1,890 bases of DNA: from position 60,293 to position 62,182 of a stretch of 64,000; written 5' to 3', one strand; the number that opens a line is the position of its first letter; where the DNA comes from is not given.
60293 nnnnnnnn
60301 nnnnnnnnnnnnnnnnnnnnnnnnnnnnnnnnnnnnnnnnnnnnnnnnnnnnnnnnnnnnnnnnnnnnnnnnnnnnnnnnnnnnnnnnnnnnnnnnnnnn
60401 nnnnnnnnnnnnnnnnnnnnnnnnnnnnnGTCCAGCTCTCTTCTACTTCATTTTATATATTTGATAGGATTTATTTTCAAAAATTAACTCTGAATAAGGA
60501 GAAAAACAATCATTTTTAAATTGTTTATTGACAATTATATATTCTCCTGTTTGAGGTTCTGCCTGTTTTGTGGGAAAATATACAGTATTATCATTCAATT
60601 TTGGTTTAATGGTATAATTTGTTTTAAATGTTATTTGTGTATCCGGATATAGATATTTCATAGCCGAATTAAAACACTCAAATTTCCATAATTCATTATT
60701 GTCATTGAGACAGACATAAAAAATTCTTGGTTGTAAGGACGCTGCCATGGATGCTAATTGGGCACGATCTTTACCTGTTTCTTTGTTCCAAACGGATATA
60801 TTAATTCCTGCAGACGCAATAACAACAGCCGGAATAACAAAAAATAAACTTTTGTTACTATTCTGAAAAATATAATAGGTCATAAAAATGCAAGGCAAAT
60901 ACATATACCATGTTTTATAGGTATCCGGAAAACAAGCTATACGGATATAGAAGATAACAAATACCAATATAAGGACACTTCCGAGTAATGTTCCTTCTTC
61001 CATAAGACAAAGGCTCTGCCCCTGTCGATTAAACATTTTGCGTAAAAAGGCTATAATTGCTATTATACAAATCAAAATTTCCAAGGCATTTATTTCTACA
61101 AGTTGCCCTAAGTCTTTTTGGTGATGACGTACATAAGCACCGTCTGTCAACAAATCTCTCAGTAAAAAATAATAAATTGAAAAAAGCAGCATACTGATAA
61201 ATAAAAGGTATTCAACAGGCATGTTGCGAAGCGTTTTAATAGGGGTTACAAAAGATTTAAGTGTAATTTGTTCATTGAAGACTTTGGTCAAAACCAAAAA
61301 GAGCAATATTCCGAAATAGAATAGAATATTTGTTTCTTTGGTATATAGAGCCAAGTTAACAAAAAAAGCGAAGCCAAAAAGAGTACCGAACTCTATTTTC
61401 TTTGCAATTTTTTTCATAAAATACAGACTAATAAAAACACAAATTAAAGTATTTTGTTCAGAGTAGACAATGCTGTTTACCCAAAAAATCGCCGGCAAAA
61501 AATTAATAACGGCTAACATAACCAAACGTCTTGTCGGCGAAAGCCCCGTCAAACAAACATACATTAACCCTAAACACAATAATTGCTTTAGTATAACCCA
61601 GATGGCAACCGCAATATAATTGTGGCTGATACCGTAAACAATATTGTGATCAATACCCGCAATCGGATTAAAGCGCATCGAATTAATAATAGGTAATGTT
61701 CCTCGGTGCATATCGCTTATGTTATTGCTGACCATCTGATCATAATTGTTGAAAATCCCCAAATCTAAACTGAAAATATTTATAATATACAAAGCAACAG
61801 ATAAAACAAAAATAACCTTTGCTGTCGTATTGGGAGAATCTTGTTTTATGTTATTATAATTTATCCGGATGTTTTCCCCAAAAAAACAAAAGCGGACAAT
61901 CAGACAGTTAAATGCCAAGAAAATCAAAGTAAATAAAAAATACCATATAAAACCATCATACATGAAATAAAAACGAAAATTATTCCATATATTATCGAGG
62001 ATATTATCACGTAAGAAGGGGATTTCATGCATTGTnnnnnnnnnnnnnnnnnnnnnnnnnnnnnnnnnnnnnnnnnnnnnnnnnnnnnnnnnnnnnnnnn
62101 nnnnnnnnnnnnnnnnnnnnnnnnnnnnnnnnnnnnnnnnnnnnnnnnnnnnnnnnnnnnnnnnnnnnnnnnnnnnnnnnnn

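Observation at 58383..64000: Gtr-like three-component glycan-modification locus with two tandem polytopic glycosyltransferase-like paralogs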

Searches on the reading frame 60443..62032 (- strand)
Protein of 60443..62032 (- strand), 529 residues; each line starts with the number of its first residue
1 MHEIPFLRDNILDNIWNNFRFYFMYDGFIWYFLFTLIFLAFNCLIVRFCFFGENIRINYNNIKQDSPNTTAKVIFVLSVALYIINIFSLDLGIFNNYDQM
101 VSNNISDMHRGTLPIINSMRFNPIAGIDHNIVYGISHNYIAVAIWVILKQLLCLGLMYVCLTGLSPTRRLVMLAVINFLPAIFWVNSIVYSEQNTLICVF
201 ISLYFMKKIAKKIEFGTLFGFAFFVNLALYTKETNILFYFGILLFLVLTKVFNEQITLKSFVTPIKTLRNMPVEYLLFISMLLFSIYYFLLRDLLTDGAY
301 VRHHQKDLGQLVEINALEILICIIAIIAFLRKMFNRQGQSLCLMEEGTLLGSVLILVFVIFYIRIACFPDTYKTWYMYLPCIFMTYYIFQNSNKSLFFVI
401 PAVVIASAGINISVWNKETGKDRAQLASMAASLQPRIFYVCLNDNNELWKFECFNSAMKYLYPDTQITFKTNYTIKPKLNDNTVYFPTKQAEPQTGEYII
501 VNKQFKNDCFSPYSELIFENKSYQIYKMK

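Call 5: search_protein_families(library=pfam, proteins=[window:60443-62032:-], max_evalue=0.1)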
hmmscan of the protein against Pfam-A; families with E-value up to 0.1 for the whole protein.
window:60443-62032:- (529 aa): 1 family
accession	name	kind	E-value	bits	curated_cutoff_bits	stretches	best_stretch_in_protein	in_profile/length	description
PF13231.12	PMT_2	-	0.0016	19.1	26.1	1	138-253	20-135/160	Dolichyl-phosphate-mannose-protein mannosyltransferase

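Call 6: search_protein_families(library=ncbifam, proteins=[window:60443-62032:-], max_evalue=0.1)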
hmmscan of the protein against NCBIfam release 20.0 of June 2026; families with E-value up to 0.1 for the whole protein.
window:60443-62032:- (529 aa): 0 families

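Call 8: find_encoding_contigs(protein=window:60443-62032:-, flank=10000, max_places=6)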
Protein window:60443-62032:- (529 aa): 4 contigs read that carry it; 3 places shown.
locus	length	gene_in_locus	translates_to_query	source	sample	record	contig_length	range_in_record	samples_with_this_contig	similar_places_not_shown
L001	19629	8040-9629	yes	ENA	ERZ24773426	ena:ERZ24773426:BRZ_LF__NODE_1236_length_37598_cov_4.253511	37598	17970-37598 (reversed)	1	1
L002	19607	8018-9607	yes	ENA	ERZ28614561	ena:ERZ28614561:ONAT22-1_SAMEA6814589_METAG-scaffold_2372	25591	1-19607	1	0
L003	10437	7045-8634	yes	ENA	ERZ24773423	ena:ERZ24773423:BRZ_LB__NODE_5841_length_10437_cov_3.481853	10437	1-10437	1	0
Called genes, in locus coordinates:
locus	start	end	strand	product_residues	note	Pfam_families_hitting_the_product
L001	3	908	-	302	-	?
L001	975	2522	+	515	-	PF01930:Cas_Cas4 (faint), PF11074:DUF2779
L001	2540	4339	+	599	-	PF11398:DUF2813 (faint), PF13175:AAA_15, PF13476:AAA_23, PF13304:AAA_21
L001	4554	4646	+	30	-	-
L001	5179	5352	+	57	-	-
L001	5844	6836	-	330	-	PF00535:Glycos_transf_2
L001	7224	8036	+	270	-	PF00535:Glycos_transf_2, PF10111:Glyco_tranf_2_2, PF13506:Glyco_transf_21, PF13641:Glyco_tranf_2_3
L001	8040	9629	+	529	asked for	-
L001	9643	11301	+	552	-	-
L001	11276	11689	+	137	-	PF04138:GtrA_DPMS_TM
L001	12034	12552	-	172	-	PF02643:DUF192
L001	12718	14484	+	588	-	PF01368:DHH, PF02272:DHHA1, PF17768:RecJ_OB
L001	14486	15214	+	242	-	PF04367:DUF502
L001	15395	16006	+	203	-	PF00163:Ribosomal_S4, PF01479:S4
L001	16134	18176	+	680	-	-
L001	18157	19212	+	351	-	PF12911:OppC_N (weak), PF00528:BPD_transp_1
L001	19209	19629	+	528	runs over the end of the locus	PF00005:ABC_tran, PF02463:SMC_N (weak), PF09818:ABC_ATPase (faint), PF13401:AAA_22 (faint), PF20720:nSTAND3 (faint), PF02463:SMC_N, PF00005:ABC_tran, PF13304:AAA_21 (weak), +1 more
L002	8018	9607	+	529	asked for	-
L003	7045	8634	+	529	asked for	-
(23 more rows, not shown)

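Call 9: find_homologous_proteins(query=window:60443-62032:-)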
Query window:60443-62032:- (529 aa): 22 proteins with E <= 0.001 among 8000 candidates.
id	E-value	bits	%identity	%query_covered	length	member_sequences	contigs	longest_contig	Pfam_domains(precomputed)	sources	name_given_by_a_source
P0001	0.0e+0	1179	99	100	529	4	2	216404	-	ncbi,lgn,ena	-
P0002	4.6e-158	546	49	100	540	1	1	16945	-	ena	-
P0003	5.7e-141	489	45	100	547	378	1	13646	-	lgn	-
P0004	3.7e-139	483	45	100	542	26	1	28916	-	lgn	-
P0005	4.8e-138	480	46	100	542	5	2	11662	-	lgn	-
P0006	3.2e-133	464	48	100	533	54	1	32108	-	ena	-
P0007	5.3e-133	463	44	100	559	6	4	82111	-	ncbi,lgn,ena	-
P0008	1.5e-125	438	46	87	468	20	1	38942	-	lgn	-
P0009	1.3e-120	422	45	96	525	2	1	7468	-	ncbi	-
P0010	3.6e-120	421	41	100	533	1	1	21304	-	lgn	-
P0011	2.7e-119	418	42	98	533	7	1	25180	-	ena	-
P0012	3.5e-117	411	41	100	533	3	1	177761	-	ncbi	-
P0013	1.4e-111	392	50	54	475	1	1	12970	-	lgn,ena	-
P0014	4.7e-110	387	53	59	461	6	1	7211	-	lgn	-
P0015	1.3e-102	363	37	99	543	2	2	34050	-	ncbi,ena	-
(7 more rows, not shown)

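Call 14: search_solved_structures(query=A1, max_evalue=10, show_alignments=2)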
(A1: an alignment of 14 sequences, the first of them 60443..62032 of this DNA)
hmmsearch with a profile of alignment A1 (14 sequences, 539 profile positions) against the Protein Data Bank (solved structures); distinct sequences matched with E-value up to 10: 0.

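Call 19: find_related_loci(query=A1, collection=genome_contigs, flank=10000)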
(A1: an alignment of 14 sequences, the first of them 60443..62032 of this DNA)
Query A1 (529 aa) in genome_contigs; peptide patterns used: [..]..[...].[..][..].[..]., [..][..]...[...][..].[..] (x = any residue, [..] = any of these).
42 stretches matched a pattern; 9 encode a relative of the query (tblastn E <= 1e-3); 8 distinct loci.
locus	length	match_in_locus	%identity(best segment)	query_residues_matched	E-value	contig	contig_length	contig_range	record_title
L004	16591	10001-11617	45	1-529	2e-146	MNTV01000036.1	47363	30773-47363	MAG: Azospirillum sp. 51_20 Ley3_66761_scaffold_862, whole genome shotgun sequence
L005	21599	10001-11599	47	1-529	1e-142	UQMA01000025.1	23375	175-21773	uncultured Azospirillum sp. isolate UMGS418 genome assembly, contig: NODE_738_length_23375_cov_3.956389, whole genome sh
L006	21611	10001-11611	44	1-528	1e-135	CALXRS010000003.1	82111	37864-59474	MAG: uncultured Alphaproteobacteria bacterium isolate BRZ_KK__bin28 genome assembly, contig: BRZ_KK__NODE_461_length_821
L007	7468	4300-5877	45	5-526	2e-118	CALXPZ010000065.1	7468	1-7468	MAG: uncultured Alphaproteobacteria bacterium isolate E20__bin236 genome assembly, contig: E20__k127_9504945, whole geno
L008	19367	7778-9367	42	1-528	5e-126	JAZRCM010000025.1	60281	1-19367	MAG: Alphaproteobacteria bacterium isolate T1900045514_YK20190208.MAGScoT_cleanbin_000005 SGB_7587_k141_1466624, whole g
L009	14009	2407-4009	49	1-526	9e-111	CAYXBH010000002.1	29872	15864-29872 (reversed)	MAG TPA_asm: uncultured Azospirillum sp. isolate SRP141132_co3_342 genome assembly, contig: NODE_1013_length_29872_cov_6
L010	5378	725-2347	35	1-529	3e-91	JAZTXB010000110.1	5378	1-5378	MAG: Bacilli bacterium isolate T1900045331_YK20190020.MAGScoT_cleanbin_000028 SGB_6528_k141_512576, whole genome shotgun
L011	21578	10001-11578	42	9-529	1e-123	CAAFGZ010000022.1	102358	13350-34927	MAG TPA_asm: Alphaproteobacteria bacterium, isolate HGM16772, WGS project CAAFGZ010000000 data, contig: SRS146812_107_k9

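Call 24: predict_structure(alignment_id=A1)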
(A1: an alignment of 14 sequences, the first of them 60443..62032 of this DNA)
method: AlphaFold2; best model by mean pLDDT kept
length: 529 residues; sequences in the alignment: 14
mean_pLDDT: 72.4   pTM: 0.76
mean pLDDT of the five models: 72.4, 72.0, 71.0, 70.1, 57.4
residues with pLDDT >= 90: 67; 70-90: 252; 50-70: 153; < 50: 57
segments of 3 or more residues with pLDDT < 50: 1-3, 49-62, 101-123, 186-189, 266-270
pLDDT, mean of each block of 10 residues (from residue 1): 52 62 54 61 54 40 69 91 83 63 47 38 53 72 85 89 84 87 58 80 79 76 77 78 80 65 50 62 68 54 73 85 89 68 80 88 66 71 90 67 76 76 90 91 71 82 87 71 81 91 68 81 89
secondary structure, 60 per line:
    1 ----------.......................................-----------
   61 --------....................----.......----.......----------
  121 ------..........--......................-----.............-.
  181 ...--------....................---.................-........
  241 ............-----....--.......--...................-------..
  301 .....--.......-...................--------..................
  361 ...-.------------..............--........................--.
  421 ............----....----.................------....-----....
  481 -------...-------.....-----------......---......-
elements in order: H11-49 H69-88 H93-99 H104-110 H127-136 H139-160 H166-178 H180-183 H192-211 H215-231 H233-252 H258-261 H264-270 H273-291 H299-304 H308-314 H316-334 H343-363 H378-391 H394-417 H420-432 E437-440 H445-461 E468-471 H477-480 E488-490 E498-502 E514-519 E523-528

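Call 29: search_protein_representatives(alignment_id=A1)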
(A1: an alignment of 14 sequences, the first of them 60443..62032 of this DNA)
Query: 14 sequences, 539 profile positions. Proteins with E-value up to 0.001 (for the whole library): 126; up to 1e-10: 86; up to 1e-30: 71. The best 126 are listed.
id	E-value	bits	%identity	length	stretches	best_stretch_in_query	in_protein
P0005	1.0e-254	862.7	-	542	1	1-539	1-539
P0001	3.2e-226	768.7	-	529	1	1-539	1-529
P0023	3.8e-217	738.7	-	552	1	1-539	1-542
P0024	7.0e-196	668.5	-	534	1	1-537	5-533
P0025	2.4e-166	571.1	-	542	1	1-538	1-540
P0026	2.1e-157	541.5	-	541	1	1-538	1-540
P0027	3.1e-151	521.2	-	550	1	1-537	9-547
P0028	9.3e-145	499.8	-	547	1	1-538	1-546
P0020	2.7e-140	485.1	-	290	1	1-290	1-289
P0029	5.5e-136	470.9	-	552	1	1-537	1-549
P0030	1.9e-131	455.9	-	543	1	1-538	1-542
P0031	6.4e-130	450.9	-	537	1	1-538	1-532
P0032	4.5e-116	405.2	-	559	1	3-538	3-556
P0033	1.3e-114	400.3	-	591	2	1-518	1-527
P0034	1.6e-114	400.0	-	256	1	1-240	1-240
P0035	1.4e-112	393.6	-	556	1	1-539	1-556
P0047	7.0e-95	335.2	-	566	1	1-538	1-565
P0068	1.5e-66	241.7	-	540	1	1-538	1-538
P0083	6.2e-41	157.2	-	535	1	23-538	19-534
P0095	1.1e-14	70.6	-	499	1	35-438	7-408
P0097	1.1e-13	67.2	-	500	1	61-515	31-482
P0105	1.0e-10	57.5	-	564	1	28-415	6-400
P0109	1.5e-08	50.3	-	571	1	69-410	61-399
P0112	8.8e-08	47.8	-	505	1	69-241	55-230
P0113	1.0e-07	47.5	-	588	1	117-444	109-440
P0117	5.5e-07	45.1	-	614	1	64-437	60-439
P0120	7.2e-06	41.4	-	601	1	124-365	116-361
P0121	8.5e-06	41.2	-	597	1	69-392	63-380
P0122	9.9e-06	41.0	-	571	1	68-444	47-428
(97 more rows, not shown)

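Call 30: search_protein_families(library=pfam, proteins=[P0095, P0097, P0105, P0109, P0112, P0113, P0117, P0120, P0121, P0122], max_evalue=0.01)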
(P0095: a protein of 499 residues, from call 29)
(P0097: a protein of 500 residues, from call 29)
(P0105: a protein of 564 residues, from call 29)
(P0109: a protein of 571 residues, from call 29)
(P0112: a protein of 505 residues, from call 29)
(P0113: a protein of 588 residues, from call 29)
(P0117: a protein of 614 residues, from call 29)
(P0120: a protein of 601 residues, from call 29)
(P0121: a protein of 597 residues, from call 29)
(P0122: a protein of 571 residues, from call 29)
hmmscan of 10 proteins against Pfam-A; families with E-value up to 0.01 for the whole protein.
P0095 (499 aa): 0 families

P0097 (500 aa): 0 families

P0105 (564 aa): 0 families

P0109 (571 aa): 0 families

P0112 (505 aa): 1 family
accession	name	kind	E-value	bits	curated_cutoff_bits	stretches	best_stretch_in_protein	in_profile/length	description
PF13974.11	YebO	-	0.0037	17.9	27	1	379-417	3-41/80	YebO-like protein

P0113 (588 aa): 0 families

P0117 (614 aa): 0 families

P0120 (601 aa): 0 families

P0121 (597 aa): 0 families

P0122 (571 aa): 0 families

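Call 37: search_solved_structures(query=L001:5844-6785:-, max_evalue=0.001)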
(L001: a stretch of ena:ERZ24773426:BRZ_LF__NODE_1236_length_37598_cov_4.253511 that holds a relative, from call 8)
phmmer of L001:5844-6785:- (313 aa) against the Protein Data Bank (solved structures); distinct sequences matched with E-value up to 0.001: 7.
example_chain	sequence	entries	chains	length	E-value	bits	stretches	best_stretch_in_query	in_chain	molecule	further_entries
5ekp_C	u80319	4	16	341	1.3e-64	221.6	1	5-308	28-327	Uncharacterized glycosyltransferase sll0501 | Glycosyltransferase sll0501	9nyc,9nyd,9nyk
9nye_A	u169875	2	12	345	1.4e-64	221.5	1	5-308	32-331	Glycosyltransferase sll0501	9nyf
5eke_A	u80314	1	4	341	1.7e-63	218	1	5-308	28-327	Uncharacterized glycosyltransferase sll0501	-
9hwj_A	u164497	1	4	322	6.1e-42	147.2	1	2-311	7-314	Undecaprenyl-phosphate 4-deoxy-4-formamido-L-arabinose transferase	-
9bhc_C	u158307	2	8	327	2.2e-36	128.9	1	2-310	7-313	Undecaprenyl-phosphate 4-deoxy-4-formamido-L-arabinose transferase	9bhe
8vxh_A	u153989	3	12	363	3.3e-36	128.4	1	2-310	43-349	Undecaprenyl-phosphate 4-deoxy-4-formamido-L-arabinose transferase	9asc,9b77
5mlz_A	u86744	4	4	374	1.9e-12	50.3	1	5-130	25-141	Dolichol monophosphate mannose synthase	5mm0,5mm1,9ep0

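Call 39: find_encoding_contigs(protein=P0047, flank=8000, max_places=2)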
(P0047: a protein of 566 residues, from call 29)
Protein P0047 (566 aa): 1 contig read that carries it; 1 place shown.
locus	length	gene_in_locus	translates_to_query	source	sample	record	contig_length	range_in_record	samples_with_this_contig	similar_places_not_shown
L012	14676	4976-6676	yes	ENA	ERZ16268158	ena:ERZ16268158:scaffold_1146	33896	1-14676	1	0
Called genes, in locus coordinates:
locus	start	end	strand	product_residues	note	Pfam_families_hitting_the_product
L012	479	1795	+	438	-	PF01595:CNNM, PF00571:CBS, PF03471:CorC_HlyC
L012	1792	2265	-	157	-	PF04073:tRNA_edit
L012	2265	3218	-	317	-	PF00535:Glycos_transf_2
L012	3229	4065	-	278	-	PF13489:Methyltransf_23, PF02353:CMAS (weak), PF07021:MetW, PF13847:Methyltransf_31, PF08241:Methyltransf_11, PF08242:Methyltransf_12, PF13649:Methyltransf_25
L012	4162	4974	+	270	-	PF10111:Glyco_tranf_2_2, PF13506:Glyco_transf_21 (faint), PF13641:Glyco_tranf_2_3, PF00535:Glycos_transf_2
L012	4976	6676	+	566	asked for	-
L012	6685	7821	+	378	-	PF24575:TPR_Slam (weak), PF13432:TPR_16, PF14559:TPR_19, PF13489:Methyltransf_23, PF08241:Methyltransf_11, PF08242:Methyltransf_12, PF13649:Methyltransf_25, PF13847:Methyltransf_31, +7 more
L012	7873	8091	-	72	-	PF11154:DUF2934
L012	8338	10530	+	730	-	PF22019:GlgB_N, PF02922:CBM_48, PF00128:Alpha-amylase, PF02806:Alpha-amylase_C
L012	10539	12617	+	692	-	PF02922:CBM_48, PF00128:Alpha-amylase, PF21331:Isoamylase_C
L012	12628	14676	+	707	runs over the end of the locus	PF02446:Glyco_hydro_77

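Call 40: find_encoding_contigs(protein=P0083, flank=8000, max_places=2)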
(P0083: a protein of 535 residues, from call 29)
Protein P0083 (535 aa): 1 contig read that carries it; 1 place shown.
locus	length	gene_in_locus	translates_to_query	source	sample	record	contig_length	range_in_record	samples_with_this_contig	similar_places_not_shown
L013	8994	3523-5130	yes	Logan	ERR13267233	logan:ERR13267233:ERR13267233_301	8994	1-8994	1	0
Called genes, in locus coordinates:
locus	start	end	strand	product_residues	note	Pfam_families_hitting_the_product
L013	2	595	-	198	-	?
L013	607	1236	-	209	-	PF00574:CLP_protease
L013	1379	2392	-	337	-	-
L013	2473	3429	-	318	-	PF00535:Glycos_transf_2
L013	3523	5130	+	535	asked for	-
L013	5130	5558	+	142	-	PF04138:GtrA_DPMS_TM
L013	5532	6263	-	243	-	PF05219:DREV (weak), PF13489:Methyltransf_23, PF13847:Methyltransf_31, PF08241:Methyltransf_11, PF08242:Methyltransf_12, PF13649:Methyltransf_25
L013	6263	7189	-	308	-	PF00535:Glycos_transf_2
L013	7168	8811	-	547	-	-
